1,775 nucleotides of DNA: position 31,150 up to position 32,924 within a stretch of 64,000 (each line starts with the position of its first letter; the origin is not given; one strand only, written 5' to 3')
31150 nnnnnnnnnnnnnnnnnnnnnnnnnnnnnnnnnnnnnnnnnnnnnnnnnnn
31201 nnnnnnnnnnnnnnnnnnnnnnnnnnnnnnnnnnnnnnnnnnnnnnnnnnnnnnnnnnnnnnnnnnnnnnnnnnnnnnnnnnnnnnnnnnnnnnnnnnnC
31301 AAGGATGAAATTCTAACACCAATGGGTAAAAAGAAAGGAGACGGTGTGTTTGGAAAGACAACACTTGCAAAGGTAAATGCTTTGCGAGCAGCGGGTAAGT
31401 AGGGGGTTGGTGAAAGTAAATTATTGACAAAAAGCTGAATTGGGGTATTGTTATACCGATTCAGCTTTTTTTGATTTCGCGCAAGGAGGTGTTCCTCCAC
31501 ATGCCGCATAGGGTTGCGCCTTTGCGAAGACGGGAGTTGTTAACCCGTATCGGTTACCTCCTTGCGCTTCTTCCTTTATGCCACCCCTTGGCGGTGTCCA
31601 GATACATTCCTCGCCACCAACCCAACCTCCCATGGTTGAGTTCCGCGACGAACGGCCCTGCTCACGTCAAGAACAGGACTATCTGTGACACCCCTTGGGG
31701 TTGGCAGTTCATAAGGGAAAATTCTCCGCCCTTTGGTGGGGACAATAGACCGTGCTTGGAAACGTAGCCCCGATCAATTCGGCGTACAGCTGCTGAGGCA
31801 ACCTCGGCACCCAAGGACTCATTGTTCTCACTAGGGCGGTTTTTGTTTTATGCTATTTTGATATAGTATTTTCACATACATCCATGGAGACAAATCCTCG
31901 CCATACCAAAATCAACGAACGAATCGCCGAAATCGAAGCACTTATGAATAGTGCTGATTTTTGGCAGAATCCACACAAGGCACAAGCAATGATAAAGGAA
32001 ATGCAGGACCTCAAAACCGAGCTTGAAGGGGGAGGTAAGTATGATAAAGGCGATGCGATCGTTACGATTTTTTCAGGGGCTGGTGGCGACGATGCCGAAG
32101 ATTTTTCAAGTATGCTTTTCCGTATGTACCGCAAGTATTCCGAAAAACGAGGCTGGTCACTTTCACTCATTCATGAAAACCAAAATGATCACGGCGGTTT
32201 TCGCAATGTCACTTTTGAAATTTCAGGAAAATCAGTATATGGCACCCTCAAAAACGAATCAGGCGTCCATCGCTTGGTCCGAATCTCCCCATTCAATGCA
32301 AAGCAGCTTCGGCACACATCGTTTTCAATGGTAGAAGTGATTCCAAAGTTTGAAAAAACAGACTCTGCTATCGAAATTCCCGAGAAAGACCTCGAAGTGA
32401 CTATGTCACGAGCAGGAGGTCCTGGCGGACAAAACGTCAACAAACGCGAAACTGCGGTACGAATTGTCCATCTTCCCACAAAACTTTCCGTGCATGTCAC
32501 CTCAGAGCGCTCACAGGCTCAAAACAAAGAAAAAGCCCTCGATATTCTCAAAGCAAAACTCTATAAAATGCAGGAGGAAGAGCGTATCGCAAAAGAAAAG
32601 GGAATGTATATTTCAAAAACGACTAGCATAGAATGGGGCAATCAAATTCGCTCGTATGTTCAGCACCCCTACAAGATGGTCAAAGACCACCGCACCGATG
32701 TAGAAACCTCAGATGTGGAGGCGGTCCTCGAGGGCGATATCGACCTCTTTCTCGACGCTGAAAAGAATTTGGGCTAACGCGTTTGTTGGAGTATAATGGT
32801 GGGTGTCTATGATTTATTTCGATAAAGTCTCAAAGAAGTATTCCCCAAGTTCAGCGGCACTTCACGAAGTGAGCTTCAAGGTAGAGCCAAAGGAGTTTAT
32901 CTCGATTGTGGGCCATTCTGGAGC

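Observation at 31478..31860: Unclassified ~370-nt GC-rich structured region between the surface-protein terminator and prfB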

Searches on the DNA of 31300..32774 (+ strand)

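Call 4: search_rna_families(source=window, start=31300, end=32000, threshold=evalue, max_evalue=10, show_alignments=3)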
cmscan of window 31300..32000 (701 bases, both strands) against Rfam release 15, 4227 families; matches with E-value up to 10: 7.
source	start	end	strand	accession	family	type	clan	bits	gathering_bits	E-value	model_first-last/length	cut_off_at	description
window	31361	31472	+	RF02728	HrrF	Gene; sRNA;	-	21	77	0.36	1-116/116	no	Haemophilus regulatory RNA responsive to iron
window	31418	31477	+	RF03607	mir-9447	Gene; miRNA;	-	20.8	67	0.25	1-68/68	no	mir-9447 microRNA precursor family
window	31839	31912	-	RF01335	CRISPR-DR22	Gene; CRISPR;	-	17.9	50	0.58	1-36/36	no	CRISPR RNA direct repeat element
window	31715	31771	-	RF02975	DUF3800-XI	Gene; sRNA;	-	16.3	37.8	0.43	1-48/48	no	DUF3800-XI RNA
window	31849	31919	-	RF01021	mir-558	Gene; miRNA;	-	16.2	90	2.4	1-70/70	no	mir-558 microRNA precursor family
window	31430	31469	+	RF03988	mir-6301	Gene; miRNA;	-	15.7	70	2.9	17-60/78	no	mir-6301 microRNA precursor family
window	31300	31476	+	RF00084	CsrC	Gene; sRNA;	CL00106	13.4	61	0.12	77-255/255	5'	CsrC RNA family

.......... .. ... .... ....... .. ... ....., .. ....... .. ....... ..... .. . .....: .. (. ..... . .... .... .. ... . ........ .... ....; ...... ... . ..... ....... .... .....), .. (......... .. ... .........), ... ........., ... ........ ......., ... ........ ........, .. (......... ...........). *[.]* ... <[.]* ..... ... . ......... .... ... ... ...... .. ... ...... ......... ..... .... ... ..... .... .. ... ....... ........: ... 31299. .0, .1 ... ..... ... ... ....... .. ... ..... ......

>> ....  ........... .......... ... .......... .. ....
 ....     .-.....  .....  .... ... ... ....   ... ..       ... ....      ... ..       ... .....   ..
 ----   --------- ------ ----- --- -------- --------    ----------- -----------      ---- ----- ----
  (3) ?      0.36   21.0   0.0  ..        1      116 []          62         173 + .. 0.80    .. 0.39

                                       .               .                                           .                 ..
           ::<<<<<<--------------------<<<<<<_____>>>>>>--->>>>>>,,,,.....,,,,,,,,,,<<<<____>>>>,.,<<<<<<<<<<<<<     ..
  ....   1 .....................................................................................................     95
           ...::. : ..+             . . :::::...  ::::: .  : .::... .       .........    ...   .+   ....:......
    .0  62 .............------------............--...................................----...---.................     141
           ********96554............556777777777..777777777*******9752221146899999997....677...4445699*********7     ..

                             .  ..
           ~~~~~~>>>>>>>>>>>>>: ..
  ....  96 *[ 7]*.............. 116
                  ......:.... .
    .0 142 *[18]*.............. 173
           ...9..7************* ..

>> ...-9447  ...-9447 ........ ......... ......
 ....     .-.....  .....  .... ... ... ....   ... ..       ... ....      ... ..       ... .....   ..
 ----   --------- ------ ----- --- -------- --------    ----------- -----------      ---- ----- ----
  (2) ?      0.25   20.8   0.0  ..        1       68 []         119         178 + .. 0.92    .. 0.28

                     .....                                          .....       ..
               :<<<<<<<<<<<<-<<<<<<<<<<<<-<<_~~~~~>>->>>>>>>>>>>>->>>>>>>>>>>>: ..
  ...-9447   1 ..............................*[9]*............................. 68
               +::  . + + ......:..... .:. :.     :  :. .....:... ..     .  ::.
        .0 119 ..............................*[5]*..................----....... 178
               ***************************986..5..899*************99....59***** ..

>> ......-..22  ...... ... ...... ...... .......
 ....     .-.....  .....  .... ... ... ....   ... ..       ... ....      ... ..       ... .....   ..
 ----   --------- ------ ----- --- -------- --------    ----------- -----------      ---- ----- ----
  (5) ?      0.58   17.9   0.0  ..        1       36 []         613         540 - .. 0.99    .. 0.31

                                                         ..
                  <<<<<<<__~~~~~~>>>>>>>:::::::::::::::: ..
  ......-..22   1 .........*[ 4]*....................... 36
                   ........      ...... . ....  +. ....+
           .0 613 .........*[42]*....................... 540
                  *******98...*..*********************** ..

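Call 16: search_rna_families(sources=[L004, L014, L022, L042, L025, L015, L011, L044, L016, L018, L020, L080, L012, L059, L043, L039], threshold=gathering)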
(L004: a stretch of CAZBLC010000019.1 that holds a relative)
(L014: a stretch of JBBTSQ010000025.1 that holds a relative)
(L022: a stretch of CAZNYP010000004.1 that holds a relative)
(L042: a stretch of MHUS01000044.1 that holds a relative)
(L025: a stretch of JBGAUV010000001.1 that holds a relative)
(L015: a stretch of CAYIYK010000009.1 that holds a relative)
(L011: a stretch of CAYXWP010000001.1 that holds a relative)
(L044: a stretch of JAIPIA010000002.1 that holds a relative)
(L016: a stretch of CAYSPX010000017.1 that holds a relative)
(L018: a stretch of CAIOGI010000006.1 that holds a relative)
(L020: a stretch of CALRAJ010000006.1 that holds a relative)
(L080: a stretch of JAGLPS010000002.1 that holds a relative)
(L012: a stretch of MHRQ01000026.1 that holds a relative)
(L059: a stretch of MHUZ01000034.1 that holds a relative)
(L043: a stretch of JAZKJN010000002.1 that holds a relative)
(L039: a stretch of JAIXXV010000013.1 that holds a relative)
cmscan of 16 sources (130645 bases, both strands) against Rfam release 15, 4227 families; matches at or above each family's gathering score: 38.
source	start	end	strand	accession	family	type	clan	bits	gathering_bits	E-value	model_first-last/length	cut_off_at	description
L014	2815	2887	+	RF00005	tRNA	Gene; tRNA;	CL00001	73.7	29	6.1e-14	1-71/71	no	tRNA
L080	3797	3869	+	RF00005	tRNA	Gene; tRNA;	CL00001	72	29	1.9e-13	1-71/71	no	tRNA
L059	1680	1753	+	RF00005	tRNA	Gene; tRNA;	CL00001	71.9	29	2e-13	1-71/71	no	tRNA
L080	3633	3705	+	RF00005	tRNA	Gene; tRNA;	CL00001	71.4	29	2.6e-13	1-71/71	no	tRNA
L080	1551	1622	-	RF00005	tRNA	Gene; tRNA;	CL00001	71.2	29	3.1e-13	1-71/71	no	tRNA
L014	2711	2783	+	RF00005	tRNA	Gene; tRNA;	CL00001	69.8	29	7.1e-13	1-71/71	no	tRNA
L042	336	540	+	RF00028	Intron_gpI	Intron;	-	69.5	50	2.9e-15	1-253/253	no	Group I catalytic intron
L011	3419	3491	+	RF00005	tRNA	Gene; tRNA;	CL00001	69.3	29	1e-12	1-71/71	no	tRNA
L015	3440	3512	+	RF00005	tRNA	Gene; tRNA;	CL00001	68.7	29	1.5e-12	1-71/71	no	tRNA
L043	3580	3652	+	RF00005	tRNA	Gene; tRNA;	CL00001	68.7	29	1.4e-12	1-71/71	no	tRNA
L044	3592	3664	+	RF00005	tRNA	Gene; tRNA;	CL00001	68.5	29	1.7e-12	1-71/71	no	tRNA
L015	3341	3413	+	RF00005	tRNA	Gene; tRNA;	CL00001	68.2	29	2.1e-12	1-71/71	no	tRNA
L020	3831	3903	+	RF00005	tRNA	Gene; tRNA;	CL00001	68.1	29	2.1e-12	1-71/71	no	tRNA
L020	2169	2242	+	RF00005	tRNA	Gene; tRNA;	CL00001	67.4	29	3.4e-12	1-71/71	no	tRNA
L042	3449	3521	+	RF00005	tRNA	Gene; tRNA;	CL00001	67.3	29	3.5e-12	1-71/71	no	tRNA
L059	3540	3612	+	RF00005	tRNA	Gene; tRNA;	CL00001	67.3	29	3.5e-12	1-71/71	no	tRNA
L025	3362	3434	+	RF00005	tRNA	Gene; tRNA;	CL00001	66.9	29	4.5e-12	1-71/71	no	tRNA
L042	899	972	+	RF00005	tRNA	Gene; tRNA;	CL00001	66.4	29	6.4e-12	1-71/71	no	tRNA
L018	3717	3787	+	RF00005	tRNA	Gene; tRNA;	CL00001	66.2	29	6.9e-12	1-71/71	no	tRNA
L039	3670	3742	+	RF00005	tRNA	Gene; tRNA;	CL00001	66.1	29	7.4e-12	1-71/71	no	tRNA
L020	2030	2103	+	RF00005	tRNA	Gene; tRNA;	CL00001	66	29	8e-12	1-71/71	no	tRNA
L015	2481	2554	+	RF00005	tRNA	Gene; tRNA;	CL00001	65.8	29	9.3e-12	1-71/71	no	tRNA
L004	1979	2051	+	RF00005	tRNA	Gene; tRNA;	CL00001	65.2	29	1.3e-11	1-71/71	no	tRNA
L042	3688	3760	+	RF00005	tRNA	Gene; tRNA;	CL00001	65.1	29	1.4e-11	1-71/71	no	tRNA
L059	1558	1631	+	RF00005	tRNA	Gene; tRNA;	CL00001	64.3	29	2.4e-11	1-71/71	no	tRNA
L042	8287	8357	+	RF00005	tRNA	Gene; tRNA;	CL00001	64.1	29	2.7e-11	1-71/71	no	tRNA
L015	2603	2676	+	RF00005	tRNA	Gene; tRNA;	CL00001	63.8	29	3.3e-11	1-71/71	no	tRNA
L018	1340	1413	-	RF00005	tRNA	Gene; tRNA;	CL00001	62.9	29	5.7e-11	1-71/71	no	tRNA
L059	3639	3711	+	RF00005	tRNA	Gene; tRNA;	CL00001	62.8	29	6.2e-11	1-71/71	no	tRNA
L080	2573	2643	-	RF00005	tRNA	Gene; tRNA;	CL00001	62.6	29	7.1e-11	1-71/71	no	tRNA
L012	3696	3768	+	RF00005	tRNA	Gene; tRNA;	CL00001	61.4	29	1.5e-10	1-71/71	no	tRNA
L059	8350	8420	+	RF00005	tRNA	Gene; tRNA;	CL00001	60.5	29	2.6e-10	1-71/71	no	tRNA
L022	8537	8607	+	RF00005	tRNA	Gene; tRNA;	CL00001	59.6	29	4.7e-10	1-71/71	no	tRNA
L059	1364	1434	+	RF00005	tRNA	Gene; tRNA;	CL00001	58.9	29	7.5e-10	1-71/71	no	tRNA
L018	576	660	-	RF00005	tRNA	Gene; tRNA;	CL00001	57.5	29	1.7e-09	1-71/71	no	tRNA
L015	43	114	+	RF00005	tRNA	Gene; tRNA;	CL00001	56.9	29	2.6e-09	1-71/71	no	tRNA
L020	1877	1947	+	RF00005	tRNA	Gene; tRNA;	CL00001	52.9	29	3.3e-08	1-71/71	no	tRNA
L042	1752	1975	+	RF00028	Intron_gpI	Intron;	-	50.8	50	1.2e-09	1-253/253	no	Group I catalytic intron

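Call 25: search_rna_families(sources=[L004, L011, L025, L061, L013, L014, L018, L049], threshold=evalue, max_evalue=1)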
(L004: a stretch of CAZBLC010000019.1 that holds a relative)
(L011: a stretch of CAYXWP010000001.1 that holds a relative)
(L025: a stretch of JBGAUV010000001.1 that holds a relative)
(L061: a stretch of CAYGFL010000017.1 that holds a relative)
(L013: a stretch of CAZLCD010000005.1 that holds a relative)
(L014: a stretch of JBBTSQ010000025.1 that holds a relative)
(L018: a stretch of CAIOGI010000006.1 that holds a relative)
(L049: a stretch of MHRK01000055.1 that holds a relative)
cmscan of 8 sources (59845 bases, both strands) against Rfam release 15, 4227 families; matches with E-value up to 1: 15.
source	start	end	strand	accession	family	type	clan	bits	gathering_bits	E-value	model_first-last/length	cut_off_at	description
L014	2815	2887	+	RF00005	tRNA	Gene; tRNA;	CL00001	73.7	29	2.8e-14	1-71/71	no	tRNA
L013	44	116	+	RF00005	tRNA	Gene; tRNA;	CL00001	70.4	29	2.3e-13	1-71/71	no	tRNA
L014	2711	2783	+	RF00005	tRNA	Gene; tRNA;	CL00001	69.8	29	3.2e-13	1-71/71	no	tRNA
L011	3419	3491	+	RF00005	tRNA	Gene; tRNA;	CL00001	69.3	29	4.6e-13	1-71/71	no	tRNA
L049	2531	2603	+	RF00005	tRNA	Gene; tRNA;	CL00001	69.3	29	4.7e-13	1-71/71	no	tRNA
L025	3362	3434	+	RF00005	tRNA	Gene; tRNA;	CL00001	66.9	29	2.1e-12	1-71/71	no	tRNA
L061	3654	3724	+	RF00005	tRNA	Gene; tRNA;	CL00001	66.3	29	3.1e-12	1-71/71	no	tRNA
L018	3717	3787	+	RF00005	tRNA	Gene; tRNA;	CL00001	66.2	29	3.2e-12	1-71/71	no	tRNA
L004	1979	2051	+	RF00005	tRNA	Gene; tRNA;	CL00001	65.2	29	6e-12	1-71/71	no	tRNA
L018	1340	1413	-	RF00005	tRNA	Gene; tRNA;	CL00001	62.9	29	2.6e-11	1-71/71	no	tRNA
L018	576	660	-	RF00005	tRNA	Gene; tRNA;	CL00001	57.5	29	8e-10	1-71/71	no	tRNA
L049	6256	6334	+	RF02029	sraA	Gene; sRNA;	-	32.5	56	0.37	1-95/95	no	sraA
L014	2815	2888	-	RF04354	Plastid-ycf2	Cis-reg;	-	26.3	65.7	0.35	1-75/75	no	Plastid-ycf2 5UTR RNA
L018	188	300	-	RF02191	TCL6_1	Gene; lncRNA;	-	25.9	60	0.23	1-113/113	no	T-cell leukemia/lymphoma 6 conserved region 1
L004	1493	1750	+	RF00028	Intron_gpI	Intron;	-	20.7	50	0.57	1-253/253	no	Group I catalytic intron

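Call 29: search_dna_similar(query=window:31400-31883:+, collection=phages, mode=distant, max_evalue=1)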
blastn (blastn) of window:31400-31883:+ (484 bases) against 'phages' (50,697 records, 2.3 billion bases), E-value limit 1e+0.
No match.
